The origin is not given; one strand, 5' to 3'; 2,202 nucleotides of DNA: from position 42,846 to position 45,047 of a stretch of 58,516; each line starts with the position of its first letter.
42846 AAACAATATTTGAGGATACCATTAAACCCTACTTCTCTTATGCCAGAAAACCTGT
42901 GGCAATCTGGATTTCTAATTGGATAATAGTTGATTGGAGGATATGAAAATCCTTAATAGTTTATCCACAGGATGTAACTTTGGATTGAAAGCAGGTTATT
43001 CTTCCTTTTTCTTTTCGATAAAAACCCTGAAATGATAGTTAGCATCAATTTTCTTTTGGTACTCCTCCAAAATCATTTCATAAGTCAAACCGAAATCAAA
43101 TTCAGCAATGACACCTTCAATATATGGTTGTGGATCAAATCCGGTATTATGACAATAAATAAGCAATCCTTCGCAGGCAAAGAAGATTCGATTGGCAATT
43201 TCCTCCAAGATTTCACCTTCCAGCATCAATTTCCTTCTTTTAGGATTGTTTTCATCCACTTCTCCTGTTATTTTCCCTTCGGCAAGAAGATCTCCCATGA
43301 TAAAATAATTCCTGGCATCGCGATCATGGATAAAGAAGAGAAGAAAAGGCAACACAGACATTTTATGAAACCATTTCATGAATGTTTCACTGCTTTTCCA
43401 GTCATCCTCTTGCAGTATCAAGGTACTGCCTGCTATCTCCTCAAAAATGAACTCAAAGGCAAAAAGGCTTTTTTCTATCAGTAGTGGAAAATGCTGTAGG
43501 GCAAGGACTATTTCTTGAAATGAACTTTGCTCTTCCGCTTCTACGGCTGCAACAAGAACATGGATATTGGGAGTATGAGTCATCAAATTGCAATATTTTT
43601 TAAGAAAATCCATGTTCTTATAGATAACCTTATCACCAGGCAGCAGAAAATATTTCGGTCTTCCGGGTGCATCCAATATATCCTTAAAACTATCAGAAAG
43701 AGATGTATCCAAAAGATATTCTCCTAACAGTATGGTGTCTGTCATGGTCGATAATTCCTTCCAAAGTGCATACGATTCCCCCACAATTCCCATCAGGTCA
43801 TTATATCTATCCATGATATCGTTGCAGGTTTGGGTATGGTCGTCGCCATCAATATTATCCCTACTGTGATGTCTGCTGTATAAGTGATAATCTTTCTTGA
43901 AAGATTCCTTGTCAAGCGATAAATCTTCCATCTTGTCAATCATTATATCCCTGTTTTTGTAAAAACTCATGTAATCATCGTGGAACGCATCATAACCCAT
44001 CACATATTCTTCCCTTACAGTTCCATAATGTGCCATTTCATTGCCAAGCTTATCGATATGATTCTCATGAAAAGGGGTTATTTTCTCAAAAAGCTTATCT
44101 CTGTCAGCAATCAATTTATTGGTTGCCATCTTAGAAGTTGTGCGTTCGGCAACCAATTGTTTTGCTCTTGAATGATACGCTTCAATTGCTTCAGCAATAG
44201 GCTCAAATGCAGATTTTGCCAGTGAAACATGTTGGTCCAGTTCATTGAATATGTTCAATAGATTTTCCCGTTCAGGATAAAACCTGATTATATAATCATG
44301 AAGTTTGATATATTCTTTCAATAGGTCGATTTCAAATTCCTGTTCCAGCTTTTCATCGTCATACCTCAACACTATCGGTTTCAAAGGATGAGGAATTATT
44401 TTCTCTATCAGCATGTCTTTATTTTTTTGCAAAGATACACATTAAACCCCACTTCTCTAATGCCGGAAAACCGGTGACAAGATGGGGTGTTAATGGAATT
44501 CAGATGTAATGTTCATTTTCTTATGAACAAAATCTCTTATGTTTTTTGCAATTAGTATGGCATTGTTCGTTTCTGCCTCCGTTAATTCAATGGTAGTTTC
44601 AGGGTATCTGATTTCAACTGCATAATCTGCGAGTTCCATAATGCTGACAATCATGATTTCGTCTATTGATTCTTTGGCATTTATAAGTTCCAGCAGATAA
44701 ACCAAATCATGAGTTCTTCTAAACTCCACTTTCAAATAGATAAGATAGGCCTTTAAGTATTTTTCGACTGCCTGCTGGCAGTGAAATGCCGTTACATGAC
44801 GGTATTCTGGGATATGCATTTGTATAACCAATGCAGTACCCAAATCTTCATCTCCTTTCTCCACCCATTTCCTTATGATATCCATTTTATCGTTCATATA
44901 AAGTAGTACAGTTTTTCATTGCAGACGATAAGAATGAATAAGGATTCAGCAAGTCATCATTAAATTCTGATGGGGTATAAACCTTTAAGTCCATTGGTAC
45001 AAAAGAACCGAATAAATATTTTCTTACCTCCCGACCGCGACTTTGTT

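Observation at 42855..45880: Four cassettes separated by one conserved hairpin-plus-promoter junction repeat (integron/CALIN-like architecture in a Bacteroidota genome)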

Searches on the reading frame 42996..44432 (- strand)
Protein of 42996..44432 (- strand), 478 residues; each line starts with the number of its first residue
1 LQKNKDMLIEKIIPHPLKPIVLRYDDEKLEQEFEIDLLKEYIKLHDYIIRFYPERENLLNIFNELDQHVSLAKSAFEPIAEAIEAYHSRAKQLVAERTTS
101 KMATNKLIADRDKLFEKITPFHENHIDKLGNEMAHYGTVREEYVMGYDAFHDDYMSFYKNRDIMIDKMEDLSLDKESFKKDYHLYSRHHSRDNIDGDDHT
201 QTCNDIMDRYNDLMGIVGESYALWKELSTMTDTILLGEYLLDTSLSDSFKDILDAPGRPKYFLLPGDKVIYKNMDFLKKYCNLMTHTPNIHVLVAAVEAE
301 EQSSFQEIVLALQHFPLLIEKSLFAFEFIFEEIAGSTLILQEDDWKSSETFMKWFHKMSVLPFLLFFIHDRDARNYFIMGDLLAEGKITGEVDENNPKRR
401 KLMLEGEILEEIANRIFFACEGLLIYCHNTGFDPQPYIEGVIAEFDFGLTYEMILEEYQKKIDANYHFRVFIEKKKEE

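Call 10: search_protein_families(library=pfam, proteins=[window:42996-44432:-], max_evalue=0.01)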
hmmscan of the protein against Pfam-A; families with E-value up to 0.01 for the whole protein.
window:42996-44432:- (478 aa): 1 family
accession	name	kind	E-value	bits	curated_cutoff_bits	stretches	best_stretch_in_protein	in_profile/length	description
PF20529.3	DUF6744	-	0.0023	17.4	27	1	58-123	220-285/314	Family of unknown function (DUF6744)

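Call 31: find_encoding_contigs(protein=window:42996-44414:-, flank=10000, max_places=10)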
Protein window:42996-44414:- (472 aa): 7 contigs read that carry it; 4 places shown.
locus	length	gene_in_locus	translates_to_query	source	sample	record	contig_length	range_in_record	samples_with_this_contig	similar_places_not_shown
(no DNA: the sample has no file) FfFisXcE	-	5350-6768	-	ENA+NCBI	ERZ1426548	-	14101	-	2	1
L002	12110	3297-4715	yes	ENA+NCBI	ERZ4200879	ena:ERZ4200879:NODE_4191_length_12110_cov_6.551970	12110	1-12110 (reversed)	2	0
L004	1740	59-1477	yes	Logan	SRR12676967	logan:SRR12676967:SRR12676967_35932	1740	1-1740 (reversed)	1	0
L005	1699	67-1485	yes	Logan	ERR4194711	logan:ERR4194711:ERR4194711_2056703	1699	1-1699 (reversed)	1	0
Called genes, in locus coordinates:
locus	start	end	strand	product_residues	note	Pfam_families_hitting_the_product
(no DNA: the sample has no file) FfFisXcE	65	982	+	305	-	-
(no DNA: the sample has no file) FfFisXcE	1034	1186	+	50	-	-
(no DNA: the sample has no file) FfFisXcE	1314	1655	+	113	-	-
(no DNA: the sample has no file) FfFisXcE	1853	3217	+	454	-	PF13175:AAA_15, PF13476:AAA_23, PF13304:AAA_21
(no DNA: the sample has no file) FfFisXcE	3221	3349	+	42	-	-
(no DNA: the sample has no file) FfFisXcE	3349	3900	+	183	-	-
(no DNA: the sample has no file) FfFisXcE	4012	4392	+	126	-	PF13650:Asp_protease_2 (faint), PF13975:gag-asp_proteas (weak)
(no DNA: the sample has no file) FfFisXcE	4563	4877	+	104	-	PF01909:NTP_transf_2, PF22600:MTPAP-like_central (weak), PF18765:Polbeta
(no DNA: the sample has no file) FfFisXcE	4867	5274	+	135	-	PF05168:HEPN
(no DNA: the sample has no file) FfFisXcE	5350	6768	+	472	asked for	-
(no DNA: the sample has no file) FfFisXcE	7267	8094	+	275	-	PF02517:Rce1-like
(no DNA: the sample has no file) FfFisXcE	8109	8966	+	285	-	PF12412:DUF3667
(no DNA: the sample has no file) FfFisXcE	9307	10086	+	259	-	PF00106:adh_short, PF08659:KR, PF13561:adh_short_C2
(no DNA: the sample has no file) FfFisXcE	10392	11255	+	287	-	-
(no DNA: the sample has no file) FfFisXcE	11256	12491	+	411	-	PF04413:Glycos_transf_N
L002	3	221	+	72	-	?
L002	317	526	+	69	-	-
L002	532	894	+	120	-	-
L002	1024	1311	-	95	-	-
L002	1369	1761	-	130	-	-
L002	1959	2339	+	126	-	PF13650:Asp_protease_2 (faint), PF13975:gag-asp_proteas (weak)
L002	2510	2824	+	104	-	PF01909:NTP_transf_2, PF22600:MTPAP-like_central (weak), PF18765:Polbeta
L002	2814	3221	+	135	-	PF05168:HEPN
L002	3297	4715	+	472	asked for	-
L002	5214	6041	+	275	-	PF02517:Rce1-like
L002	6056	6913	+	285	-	PF12412:DUF3667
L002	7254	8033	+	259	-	PF00106:adh_short, PF08659:KR, PF13561:adh_short_C2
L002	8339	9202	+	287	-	-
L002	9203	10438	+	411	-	PF04413:Glycos_transf_N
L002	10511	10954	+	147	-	PF11396:PepSY_like (faint)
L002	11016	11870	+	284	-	PF07335:Glyco_hydro_75 (weak)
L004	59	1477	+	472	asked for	-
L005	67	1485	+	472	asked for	-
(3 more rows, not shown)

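Call 41: search_protein_families(library=padloc, proteins=[window:42996-44414:-], max_evalue=0.01)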
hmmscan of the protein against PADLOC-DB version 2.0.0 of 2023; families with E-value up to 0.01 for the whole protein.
window:42996-44414:- (472 aa): 0 families

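Call 42: search_protein_families(library=ncbifam, proteins=[window:42996-44414:-], max_evalue=0.01)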
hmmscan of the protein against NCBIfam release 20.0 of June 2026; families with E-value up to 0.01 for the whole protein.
window:42996-44414:- (472 aa): 0 families

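Call 55: find_homologous_proteins(query=window:42996-44414:-, max_evalue=0.001)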
Query window:42996-44414:- (472 aa): 16 proteins with E <= 0.001 among 8000 candidates.
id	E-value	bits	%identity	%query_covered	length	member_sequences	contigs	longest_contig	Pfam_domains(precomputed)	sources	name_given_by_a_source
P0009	0.0e+0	1071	100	100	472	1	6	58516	-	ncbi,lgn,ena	ncbi:MAG: hypothetical protein WCL14_07775 [Bacteroidota bacterium]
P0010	2.5e-125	437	45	98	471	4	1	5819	-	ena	-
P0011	3.5e-78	282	36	98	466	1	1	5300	-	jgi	jgi:hypothetical protein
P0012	3.2e-73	265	36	96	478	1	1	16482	-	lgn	-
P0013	4.2e-68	248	34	96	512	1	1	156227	-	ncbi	-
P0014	5.8e-65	238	32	97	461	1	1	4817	-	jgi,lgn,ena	-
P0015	1.3e-62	230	35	99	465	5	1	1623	-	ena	-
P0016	5.3e-60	222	32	99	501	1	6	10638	-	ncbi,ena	-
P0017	4.2e-59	219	32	98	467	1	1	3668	-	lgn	-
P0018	5.7e-57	212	32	100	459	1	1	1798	-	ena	-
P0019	5.5e-55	205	40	57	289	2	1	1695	-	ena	-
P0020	1.6e-54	204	31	97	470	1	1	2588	-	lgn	-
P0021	4.1e-52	196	30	100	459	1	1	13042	-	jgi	-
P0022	5.4e-51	192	33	96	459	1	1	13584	-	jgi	jgi:hypothetical protein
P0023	1.3e-49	187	29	96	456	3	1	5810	-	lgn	-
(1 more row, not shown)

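Call 56: find_encoding_contigs(protein=P0010, flank=6000, max_places=3)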
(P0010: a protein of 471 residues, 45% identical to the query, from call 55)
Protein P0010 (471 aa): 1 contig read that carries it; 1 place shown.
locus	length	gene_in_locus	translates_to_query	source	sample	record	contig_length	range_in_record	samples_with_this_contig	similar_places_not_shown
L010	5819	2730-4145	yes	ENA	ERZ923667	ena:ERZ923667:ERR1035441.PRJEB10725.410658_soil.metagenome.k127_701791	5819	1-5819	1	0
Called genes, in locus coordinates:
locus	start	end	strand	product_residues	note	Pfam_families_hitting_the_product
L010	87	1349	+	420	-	-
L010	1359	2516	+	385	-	-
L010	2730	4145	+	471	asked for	-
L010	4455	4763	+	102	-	PF01909:NTP_transf_2, PF18765:Polbeta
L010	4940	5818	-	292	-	?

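Call 57: find_encoding_contigs(protein=P0013, flank=10000, max_places=3)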
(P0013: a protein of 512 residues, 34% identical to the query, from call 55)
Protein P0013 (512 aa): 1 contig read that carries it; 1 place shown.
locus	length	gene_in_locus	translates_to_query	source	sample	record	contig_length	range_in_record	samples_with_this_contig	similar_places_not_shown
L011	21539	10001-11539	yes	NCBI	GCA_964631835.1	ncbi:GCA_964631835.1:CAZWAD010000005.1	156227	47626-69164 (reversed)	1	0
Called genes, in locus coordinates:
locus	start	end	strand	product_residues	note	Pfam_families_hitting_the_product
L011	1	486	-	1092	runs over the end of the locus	PF00801:PKD, PF18911:PKD_4, PF00801:PKD, PF18911:PKD_4, PF18911:PKD_4, PF00801:PKD, PF18911:PKD_4, PF13585:CHU_C, +1 more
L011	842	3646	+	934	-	PF13585:CHU_C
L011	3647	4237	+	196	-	PF00677:Lum_binding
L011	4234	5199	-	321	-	PF01300:Sua5_yciO_yrdC, PF03481:Sua5_C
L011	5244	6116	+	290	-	PF12146:Hydrolase_4, PF00561:Abhydrolase_1, PF12697:Abhydrolase_6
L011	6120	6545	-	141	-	PF00583:Acetyltransf_1, PF13508:Acetyltransf_7 (weak)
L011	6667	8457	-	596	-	-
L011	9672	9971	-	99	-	-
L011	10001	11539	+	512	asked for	-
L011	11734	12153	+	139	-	PF21549:PRDM2_PR (faint), PF00856:SET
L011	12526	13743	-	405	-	PF00498:FHA, PF16697:Yop-YscD_cpl (weak), PF00089:Trypsin (weak), PF13365:Trypsin_2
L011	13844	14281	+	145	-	-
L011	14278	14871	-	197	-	PF00583:Acetyltransf_1 (weak), PF13673:Acetyltransf_10 (faint), PF13508:Acetyltransf_7 (weak)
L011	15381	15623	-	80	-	-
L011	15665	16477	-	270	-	-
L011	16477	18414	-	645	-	PF00069:Pkinase, PF07714:PK_Tyr_Ser-Thr, PF17667:Pkinase_fungal (weak)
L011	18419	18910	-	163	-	-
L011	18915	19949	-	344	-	PF00481:PP2C, PF13672:PP2C_2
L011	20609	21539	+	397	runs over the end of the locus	-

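Call 62: find_encoding_contigs(protein=P0012, flank=10000, max_places=3)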
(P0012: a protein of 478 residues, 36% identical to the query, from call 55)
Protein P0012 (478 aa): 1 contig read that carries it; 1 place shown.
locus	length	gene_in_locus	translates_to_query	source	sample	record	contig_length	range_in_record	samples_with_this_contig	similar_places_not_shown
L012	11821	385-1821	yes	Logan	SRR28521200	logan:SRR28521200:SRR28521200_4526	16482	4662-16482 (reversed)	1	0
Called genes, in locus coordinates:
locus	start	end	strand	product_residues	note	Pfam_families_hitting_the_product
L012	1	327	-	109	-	?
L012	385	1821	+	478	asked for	-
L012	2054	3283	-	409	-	PF18962:Por_Secre_tail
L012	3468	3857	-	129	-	-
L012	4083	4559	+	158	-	-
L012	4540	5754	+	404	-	PF13620:CarboxypepD_reg, PF13715:CarbopepD_reg_2 (weak)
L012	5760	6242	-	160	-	PF13430:DUF4112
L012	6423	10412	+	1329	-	PF18962:Por_Secre_tail (faint), PF18911:PKD_4, PF13573:SprB, PF24595:DUF7619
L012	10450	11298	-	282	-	PF00155:Aminotran_1_2, PF01053:Cys_Met_Meta_PP (weak)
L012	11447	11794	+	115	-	-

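Call 63: find_encoding_contigs(protein=P0022, flank=10000, max_places=3)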
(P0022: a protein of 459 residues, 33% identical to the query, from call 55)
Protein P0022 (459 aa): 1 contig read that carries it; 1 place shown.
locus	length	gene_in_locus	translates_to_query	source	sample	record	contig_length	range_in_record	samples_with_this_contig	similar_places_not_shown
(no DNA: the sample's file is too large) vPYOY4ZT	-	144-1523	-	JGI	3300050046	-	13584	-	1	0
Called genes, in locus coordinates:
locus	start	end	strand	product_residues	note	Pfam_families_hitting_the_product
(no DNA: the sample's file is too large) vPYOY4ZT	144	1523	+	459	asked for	-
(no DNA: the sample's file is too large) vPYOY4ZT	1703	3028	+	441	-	PF01555:N6_N4_Mtase, PF00565:SNase (weak)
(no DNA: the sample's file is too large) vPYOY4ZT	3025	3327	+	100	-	-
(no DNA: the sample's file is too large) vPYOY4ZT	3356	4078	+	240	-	PF09568:RE_MjaI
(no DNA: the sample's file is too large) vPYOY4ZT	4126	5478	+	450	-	PF13180:PDZ_2, PF17820:PDZ_6 (weak), PF06500:FrsA-like (weak)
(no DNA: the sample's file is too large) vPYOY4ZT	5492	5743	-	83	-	-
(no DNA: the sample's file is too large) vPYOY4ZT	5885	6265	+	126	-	-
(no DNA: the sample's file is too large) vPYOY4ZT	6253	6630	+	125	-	-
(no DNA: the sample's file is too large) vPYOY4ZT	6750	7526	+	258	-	PF18962:Por_Secre_tail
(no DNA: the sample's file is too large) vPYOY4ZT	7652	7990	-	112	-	PF00196:GerE (weak)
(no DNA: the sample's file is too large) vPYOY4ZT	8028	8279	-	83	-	-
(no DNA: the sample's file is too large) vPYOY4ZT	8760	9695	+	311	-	-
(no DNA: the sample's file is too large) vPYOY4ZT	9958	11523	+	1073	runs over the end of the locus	PF00580:UvrD-helicase, PF13245:AAA_19 (faint), PF13361:UvrD_C, PF13538:UvrD_C_2 (faint), PF12705:PDDEXK_1 (faint)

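Call 87: find_encoding_contigs(protein=P0015, flank=5000, max_places=5)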
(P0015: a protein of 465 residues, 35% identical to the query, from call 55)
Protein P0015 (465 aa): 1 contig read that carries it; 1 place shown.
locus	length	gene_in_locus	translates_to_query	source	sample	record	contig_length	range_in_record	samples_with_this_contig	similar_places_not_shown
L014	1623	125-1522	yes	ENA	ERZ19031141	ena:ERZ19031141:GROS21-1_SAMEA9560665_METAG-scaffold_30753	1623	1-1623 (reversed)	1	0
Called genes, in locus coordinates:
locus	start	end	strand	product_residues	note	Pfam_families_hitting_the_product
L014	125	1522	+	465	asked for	-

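Call 88: search_protein_families(library=pfam, proteins=[L010:87-1349:+, L010:1359-2516:+, L010:4455-4763:+], max_evalue=0.01)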
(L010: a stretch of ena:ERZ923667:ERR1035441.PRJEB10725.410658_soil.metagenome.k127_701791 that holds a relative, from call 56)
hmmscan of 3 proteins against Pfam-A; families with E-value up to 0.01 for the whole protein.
L010:87-1349:+ (420 aa): 0 families

L010:1359-2516:+ (385 aa): 0 families

L010:4455-4763:+ (102 aa): 2 families
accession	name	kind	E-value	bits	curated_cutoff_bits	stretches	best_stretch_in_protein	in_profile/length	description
PF01909.29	NTP_transf_2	-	1.4e-09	38.7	21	1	11-92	2-85/93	Nucleotidyltransferase domain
PF18765.7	Polbeta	-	1.1e-08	35.5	26.9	1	12-101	2-88/93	Polymerase beta, Nucleotidyltransferase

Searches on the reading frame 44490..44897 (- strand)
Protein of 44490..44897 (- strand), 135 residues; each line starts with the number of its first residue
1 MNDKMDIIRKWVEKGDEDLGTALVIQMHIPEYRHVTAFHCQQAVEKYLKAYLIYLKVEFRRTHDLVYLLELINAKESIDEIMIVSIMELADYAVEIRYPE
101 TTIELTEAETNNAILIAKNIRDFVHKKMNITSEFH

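Call 10: search_protein_families(library=pfam, proteins=[window:44490-44897:-], max_evalue=0.01)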
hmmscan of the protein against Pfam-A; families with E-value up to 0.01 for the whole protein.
window:44490-44897:- (135 aa): 1 family
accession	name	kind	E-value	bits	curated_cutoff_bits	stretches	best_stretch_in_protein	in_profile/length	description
PF05168.19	HEPN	-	2e-20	73.5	22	1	9-125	2-115/117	HEPN domain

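Call 27: find_encoding_contigs(protein=window:44490-44897:-, flank=10000, max_places=10)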
Protein window:44490-44897:- (135 aa): 5 contigs read that carry it; 2 places shown.
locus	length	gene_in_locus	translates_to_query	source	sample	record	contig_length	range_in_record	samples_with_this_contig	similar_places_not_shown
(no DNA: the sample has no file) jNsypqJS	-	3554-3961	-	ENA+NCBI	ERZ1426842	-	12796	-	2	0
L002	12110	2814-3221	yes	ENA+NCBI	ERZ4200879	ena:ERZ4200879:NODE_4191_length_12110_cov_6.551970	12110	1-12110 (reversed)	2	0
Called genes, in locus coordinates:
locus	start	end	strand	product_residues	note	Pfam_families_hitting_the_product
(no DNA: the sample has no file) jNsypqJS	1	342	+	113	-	?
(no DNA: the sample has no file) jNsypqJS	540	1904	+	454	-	PF13175:AAA_15, PF13476:AAA_23, PF13304:AAA_21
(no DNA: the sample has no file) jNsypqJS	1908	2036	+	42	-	-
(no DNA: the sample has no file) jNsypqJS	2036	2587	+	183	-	-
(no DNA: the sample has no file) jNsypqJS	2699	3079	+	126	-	PF13650:Asp_protease_2 (faint), PF13975:gag-asp_proteas (weak)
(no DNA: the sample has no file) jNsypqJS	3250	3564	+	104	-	PF01909:NTP_transf_2, PF22600:MTPAP-like_central (weak), PF18765:Polbeta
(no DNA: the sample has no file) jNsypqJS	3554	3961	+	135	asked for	PF05168:HEPN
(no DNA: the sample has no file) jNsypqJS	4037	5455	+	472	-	-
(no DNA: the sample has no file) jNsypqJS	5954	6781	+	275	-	PF02517:Rce1-like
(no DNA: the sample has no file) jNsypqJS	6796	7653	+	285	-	PF12412:DUF3667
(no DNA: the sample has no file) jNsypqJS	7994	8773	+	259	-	PF00106:adh_short, PF08659:KR, PF13561:adh_short_C2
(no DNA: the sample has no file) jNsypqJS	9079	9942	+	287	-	-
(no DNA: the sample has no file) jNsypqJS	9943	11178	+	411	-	PF04413:Glycos_transf_N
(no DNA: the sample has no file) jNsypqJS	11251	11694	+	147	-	PF11396:PepSY_like (faint)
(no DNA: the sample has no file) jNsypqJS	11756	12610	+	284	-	PF07335:Glyco_hydro_75 (weak)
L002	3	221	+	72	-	?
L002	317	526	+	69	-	-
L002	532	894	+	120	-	-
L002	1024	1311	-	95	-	-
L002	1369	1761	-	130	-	-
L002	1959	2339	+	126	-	PF13650:Asp_protease_2 (faint), PF13975:gag-asp_proteas (weak)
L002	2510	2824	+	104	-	PF01909:NTP_transf_2, PF22600:MTPAP-like_central (weak), PF18765:Polbeta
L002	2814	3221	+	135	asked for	PF05168:HEPN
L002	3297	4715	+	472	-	-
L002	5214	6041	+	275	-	PF02517:Rce1-like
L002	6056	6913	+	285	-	PF12412:DUF3667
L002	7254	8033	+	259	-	PF00106:adh_short, PF08659:KR, PF13561:adh_short_C2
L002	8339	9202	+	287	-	-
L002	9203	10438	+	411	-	PF04413:Glycos_transf_N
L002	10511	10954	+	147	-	PF11396:PepSY_like (faint)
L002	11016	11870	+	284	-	PF07335:Glyco_hydro_75 (weak)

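Call 41: search_protein_families(library=padloc, proteins=[window:44490-44897:-, L002:1024-1311:-, L002:1369-1761:-], max_evalue=0.01)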
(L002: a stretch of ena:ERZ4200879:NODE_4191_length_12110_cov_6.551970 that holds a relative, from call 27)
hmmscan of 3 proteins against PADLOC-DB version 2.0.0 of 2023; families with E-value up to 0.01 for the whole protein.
window:44490-44897:- (135 aa): 0 families

L002:1024-1311:- (95 aa): 0 families

L002:1369-1761:- (130 aa): 0 families

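Call 42: search_protein_families(library=ncbifam, proteins=[window:44490-44897:-, L002:1024-1311:-, L002:1369-1761:-], max_evalue=0.01)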
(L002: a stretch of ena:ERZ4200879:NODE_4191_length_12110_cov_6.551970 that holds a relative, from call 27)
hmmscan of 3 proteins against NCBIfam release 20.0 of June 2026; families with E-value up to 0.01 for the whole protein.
window:44490-44897:- (135 aa): 0 families

L002:1024-1311:- (95 aa): 0 families

L002:1369-1761:- (130 aa): 1 family
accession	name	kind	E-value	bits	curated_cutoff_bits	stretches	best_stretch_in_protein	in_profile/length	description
NF047838.1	SCO4402_fam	subfamily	5e-08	33.2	50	1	3-117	2-116/119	SCO4402 family protein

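Call 88: search_protein_families(library=pfam, proteins=[L002:1024-1311:-, L002:1369-1761:-], max_evalue=0.01)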
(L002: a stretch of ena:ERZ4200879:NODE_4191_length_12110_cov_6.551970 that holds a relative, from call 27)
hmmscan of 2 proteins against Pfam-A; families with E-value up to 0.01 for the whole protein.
L002:1024-1311:- (95 aa): 0 families

L002:1369-1761:- (130 aa): 0 families

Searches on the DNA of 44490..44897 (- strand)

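Call 128: search_with_rna_model(model_id=R2, sources=[L002, L010, L015, L016, L017], filters=off, max_evalue=10)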
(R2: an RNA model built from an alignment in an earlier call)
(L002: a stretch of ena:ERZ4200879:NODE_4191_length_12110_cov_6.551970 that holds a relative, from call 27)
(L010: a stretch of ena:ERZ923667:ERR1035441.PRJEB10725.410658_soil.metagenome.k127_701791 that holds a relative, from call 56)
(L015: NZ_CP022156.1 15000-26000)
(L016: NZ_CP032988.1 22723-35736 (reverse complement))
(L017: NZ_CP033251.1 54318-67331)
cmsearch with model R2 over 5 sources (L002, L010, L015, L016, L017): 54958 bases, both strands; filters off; matches with E-value up to 10: 22.
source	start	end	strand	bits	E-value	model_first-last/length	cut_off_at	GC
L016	1691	1750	-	85.7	1.6e-24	1-60/60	no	0.55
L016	4096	4155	-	78.4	3.4e-22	1-60/60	no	0.63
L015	5881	5940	-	77.8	5.3e-22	1-60/60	no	0.57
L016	1180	1239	-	76.8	1.1e-21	1-60/60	no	0.53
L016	4952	5011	-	67.5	1.1e-18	1-60/60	no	0.57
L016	2547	2616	-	61.1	1.2e-16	1-60/60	no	0.6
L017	4348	4404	-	57.5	1.6e-15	1-60/60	no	0.63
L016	5272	5361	-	28.9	2.2e-06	1-60/60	no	0.58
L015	5343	5441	-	24.2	7.2e-05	1-60/60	no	0.64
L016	4952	5011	+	18.7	0.0042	1-60/60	no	0.57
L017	8739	8849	-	15.4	0.048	1-60/60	no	0.69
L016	1180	1239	+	13.8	0.15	1-60/60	no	0.53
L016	1691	1750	+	13.6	0.18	1-60/60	no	0.55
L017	4348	4404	+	11.6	0.76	1-60/60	no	0.63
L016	8699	8732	+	11.1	1.1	13-47/60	no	0.68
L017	5246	5372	-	10.7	1.5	4-57/60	no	0.47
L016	4096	4155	+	10.5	1.7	1-60/60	no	0.63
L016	2563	2600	+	9.8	2.8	17-44/60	no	0.66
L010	2089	2126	-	9.5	3.5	1-60/60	no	0.24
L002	6789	6868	-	9.1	5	1-60/60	no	0.38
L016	12329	12350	-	8.5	7.8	20-41/60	no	0.77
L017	5243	5256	+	8.3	9.1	1-60/60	no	0.43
